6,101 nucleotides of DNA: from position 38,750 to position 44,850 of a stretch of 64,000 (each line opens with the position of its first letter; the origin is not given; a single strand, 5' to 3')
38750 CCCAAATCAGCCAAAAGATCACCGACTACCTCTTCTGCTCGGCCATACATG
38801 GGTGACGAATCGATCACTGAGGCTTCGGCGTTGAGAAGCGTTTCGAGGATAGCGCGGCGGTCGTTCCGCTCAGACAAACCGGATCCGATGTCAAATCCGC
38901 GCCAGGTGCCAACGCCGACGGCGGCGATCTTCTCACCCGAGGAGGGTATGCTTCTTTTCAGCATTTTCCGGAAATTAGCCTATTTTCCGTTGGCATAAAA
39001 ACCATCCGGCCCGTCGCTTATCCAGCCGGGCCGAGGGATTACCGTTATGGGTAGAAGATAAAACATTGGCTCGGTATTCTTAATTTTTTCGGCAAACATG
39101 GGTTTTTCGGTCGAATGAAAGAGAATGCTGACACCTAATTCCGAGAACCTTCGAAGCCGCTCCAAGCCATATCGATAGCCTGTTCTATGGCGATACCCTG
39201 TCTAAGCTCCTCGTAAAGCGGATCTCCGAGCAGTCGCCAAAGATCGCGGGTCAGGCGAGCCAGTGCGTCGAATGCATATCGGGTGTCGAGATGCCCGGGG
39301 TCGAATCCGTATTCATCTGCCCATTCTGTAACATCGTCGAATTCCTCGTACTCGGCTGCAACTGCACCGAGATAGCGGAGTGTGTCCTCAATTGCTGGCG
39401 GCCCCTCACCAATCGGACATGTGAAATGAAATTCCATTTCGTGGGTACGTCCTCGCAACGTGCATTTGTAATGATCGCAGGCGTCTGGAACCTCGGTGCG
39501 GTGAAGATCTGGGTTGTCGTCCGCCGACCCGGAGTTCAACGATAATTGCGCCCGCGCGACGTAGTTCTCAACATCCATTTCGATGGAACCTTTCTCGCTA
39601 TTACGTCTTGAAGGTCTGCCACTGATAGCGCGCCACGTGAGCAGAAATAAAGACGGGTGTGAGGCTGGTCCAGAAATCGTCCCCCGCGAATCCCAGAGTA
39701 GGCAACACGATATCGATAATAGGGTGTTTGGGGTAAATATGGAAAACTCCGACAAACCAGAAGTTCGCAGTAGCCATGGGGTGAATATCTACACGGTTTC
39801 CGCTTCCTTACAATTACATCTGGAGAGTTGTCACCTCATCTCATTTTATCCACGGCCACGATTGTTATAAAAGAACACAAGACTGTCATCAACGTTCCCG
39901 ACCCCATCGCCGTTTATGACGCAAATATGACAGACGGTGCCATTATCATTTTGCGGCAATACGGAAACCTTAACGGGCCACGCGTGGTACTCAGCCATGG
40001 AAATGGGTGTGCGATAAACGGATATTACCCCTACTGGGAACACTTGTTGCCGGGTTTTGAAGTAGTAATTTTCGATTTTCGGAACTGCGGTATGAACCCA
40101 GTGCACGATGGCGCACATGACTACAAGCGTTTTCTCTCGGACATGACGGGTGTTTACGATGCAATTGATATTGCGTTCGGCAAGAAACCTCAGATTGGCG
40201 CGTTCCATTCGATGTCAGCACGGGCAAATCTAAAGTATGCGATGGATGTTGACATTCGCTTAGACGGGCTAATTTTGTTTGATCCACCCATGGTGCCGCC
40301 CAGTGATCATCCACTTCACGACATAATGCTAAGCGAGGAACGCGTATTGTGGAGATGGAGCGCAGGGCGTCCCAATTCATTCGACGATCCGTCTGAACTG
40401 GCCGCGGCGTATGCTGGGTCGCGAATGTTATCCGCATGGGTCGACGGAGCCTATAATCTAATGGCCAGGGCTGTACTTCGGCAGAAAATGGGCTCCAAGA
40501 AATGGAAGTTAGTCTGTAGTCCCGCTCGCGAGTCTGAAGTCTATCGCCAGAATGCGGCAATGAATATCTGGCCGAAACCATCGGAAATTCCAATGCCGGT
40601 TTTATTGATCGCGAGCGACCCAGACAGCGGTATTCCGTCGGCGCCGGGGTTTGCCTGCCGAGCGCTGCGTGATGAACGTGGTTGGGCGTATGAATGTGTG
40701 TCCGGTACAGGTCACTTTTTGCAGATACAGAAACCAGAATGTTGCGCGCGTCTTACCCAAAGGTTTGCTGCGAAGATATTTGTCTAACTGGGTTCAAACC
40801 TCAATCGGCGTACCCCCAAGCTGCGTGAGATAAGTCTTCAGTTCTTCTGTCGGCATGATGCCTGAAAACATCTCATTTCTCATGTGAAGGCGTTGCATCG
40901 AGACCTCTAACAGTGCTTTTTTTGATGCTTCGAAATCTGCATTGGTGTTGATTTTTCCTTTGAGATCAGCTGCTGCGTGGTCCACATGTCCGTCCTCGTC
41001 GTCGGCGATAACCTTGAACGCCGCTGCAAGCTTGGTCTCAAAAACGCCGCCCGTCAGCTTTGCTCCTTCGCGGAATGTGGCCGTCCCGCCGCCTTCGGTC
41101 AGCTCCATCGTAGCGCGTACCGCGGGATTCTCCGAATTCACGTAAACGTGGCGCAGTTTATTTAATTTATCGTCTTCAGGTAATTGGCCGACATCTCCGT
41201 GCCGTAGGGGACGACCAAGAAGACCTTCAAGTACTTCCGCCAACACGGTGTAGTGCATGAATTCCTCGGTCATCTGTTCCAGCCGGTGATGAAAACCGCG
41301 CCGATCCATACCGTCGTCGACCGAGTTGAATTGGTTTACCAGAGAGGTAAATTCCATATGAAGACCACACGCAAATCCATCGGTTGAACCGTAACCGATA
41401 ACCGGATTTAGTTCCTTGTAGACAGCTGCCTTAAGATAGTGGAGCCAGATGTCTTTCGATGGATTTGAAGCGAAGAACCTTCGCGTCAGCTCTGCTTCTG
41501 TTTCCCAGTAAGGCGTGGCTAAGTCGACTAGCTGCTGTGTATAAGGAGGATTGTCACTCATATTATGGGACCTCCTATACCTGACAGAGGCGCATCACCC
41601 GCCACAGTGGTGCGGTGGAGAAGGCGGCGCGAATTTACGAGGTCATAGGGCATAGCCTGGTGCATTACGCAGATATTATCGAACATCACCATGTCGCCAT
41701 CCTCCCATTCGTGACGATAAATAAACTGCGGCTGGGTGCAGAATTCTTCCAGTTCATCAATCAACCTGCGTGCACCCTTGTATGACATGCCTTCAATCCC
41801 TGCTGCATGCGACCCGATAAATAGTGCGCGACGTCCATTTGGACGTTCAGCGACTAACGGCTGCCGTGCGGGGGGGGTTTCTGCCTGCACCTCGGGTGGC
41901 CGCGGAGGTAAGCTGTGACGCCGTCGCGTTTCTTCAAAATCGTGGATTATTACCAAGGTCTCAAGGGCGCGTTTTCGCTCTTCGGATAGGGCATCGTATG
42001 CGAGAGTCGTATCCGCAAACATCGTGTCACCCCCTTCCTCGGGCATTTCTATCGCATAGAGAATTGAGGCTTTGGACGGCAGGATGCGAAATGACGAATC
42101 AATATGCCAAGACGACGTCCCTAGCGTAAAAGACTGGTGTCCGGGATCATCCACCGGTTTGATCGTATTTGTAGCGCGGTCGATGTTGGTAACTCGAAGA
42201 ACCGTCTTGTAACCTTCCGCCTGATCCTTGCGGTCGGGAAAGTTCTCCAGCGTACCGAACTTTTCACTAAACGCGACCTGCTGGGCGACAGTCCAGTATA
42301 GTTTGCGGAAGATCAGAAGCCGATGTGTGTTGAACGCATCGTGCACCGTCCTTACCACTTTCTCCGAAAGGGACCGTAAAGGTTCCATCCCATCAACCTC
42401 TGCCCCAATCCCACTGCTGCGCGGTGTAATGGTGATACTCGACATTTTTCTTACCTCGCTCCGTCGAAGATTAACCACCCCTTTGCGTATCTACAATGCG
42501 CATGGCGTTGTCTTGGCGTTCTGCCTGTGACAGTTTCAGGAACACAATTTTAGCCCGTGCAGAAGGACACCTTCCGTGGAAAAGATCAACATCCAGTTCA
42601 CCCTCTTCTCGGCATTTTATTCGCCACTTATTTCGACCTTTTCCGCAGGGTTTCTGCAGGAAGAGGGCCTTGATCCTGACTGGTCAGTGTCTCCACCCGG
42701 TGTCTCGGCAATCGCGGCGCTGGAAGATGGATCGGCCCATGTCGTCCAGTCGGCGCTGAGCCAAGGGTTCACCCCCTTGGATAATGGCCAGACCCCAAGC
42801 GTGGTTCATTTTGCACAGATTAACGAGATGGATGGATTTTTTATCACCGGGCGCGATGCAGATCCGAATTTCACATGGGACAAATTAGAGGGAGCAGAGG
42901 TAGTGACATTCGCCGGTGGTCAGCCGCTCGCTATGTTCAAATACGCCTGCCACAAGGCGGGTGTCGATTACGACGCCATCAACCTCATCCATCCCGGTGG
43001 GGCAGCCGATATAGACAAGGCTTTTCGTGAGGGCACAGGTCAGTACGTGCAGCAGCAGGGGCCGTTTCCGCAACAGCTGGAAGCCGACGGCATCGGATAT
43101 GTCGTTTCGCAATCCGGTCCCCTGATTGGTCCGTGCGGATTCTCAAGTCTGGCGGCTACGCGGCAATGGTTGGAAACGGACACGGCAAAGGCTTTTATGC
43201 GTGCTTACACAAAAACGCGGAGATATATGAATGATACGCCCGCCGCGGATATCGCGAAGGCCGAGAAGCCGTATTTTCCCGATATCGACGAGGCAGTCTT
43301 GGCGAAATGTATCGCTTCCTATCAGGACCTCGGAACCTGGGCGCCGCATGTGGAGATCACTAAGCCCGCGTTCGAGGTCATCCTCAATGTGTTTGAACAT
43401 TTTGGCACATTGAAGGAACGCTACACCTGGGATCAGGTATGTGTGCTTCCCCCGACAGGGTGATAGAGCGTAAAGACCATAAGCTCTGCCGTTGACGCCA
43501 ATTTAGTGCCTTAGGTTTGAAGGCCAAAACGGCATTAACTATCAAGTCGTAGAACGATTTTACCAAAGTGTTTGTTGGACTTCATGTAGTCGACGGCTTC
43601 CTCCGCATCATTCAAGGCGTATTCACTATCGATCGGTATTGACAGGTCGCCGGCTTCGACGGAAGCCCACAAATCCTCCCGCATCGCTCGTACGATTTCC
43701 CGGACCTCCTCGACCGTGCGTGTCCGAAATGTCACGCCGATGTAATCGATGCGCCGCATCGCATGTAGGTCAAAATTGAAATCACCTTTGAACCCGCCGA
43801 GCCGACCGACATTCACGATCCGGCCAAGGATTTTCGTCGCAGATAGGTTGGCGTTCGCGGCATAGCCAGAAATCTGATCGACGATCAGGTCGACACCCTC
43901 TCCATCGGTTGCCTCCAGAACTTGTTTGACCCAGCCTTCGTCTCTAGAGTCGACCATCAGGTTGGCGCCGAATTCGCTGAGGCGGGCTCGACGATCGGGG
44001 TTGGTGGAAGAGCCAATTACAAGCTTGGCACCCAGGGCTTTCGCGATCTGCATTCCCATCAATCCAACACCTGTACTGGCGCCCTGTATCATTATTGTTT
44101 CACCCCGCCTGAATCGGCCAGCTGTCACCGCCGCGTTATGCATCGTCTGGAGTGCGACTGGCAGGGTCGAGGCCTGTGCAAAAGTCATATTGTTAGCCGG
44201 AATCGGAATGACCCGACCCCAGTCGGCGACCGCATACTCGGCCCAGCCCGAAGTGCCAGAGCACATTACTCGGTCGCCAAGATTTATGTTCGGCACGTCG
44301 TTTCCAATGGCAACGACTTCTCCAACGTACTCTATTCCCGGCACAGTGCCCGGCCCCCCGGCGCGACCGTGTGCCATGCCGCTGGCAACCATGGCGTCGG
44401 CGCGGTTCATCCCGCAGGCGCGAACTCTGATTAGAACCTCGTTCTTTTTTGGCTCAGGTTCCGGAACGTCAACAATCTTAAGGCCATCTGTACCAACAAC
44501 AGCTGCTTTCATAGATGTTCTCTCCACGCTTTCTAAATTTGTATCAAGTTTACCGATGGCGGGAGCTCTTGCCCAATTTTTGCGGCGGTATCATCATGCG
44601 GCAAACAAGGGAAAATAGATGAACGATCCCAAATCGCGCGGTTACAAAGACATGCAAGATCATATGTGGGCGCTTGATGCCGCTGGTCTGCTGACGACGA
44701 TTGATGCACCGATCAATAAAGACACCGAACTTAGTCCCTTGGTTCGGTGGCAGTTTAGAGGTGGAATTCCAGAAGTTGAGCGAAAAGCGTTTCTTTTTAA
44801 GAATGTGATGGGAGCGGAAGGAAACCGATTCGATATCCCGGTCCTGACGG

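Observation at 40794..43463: Translationally coupled TauD-family dioxygenase plus uncharacterised ferritin-like di-iron protein, divergent from a leaderless SsuA/NMT1-like protein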

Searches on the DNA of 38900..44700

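Call 59: search_rna_families(source=window, start=38900, end=44700, threshold=evalue, max_evalue=1)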
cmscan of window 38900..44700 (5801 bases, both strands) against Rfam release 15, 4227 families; matches with E-value up to 1: 0.
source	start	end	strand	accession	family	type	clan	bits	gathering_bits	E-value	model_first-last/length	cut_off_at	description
